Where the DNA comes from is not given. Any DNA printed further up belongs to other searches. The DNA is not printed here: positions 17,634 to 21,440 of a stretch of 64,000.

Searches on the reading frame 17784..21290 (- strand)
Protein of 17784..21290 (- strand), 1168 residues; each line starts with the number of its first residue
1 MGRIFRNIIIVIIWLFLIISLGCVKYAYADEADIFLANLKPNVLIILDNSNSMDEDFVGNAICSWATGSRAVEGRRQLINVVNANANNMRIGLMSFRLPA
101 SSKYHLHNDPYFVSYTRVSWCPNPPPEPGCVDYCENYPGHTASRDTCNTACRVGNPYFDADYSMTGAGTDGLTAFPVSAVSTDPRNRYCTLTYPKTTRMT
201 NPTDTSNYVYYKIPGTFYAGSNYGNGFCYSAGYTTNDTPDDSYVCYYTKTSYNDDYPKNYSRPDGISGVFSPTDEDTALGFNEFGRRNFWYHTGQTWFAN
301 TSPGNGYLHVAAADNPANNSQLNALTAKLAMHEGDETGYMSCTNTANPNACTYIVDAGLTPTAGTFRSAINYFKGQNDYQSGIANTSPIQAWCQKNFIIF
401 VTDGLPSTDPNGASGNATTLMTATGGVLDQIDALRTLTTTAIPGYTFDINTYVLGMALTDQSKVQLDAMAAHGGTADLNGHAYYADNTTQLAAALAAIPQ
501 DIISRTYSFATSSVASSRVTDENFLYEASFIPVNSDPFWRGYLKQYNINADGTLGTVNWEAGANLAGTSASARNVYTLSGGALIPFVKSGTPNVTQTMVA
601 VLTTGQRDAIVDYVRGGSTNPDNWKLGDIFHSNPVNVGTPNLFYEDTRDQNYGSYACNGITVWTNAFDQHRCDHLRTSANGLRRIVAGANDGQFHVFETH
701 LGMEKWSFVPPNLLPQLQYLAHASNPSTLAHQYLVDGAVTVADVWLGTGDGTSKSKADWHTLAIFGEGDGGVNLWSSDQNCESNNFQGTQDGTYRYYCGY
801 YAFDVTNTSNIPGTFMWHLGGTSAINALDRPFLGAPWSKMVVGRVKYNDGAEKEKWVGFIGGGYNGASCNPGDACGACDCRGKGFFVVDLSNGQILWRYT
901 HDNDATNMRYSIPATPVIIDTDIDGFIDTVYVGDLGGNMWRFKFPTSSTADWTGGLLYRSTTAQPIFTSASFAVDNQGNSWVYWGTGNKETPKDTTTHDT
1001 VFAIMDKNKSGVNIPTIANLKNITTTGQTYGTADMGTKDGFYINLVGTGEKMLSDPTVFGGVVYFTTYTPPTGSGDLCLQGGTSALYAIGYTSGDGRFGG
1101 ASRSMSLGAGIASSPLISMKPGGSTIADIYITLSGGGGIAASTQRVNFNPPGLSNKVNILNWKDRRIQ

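Call 21: search_protein_families(library=pfam, proteins=[window:17784-21290:-], max_evalue=0.001)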
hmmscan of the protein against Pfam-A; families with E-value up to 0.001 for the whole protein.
window:17784-21290:- (1168 aa): 1 family
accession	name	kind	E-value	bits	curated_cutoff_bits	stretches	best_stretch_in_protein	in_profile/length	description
PF05567.17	T4P_PilY1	-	2.2e-12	47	28.1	1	833-944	184-282/411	PilY1 beta-propeller domain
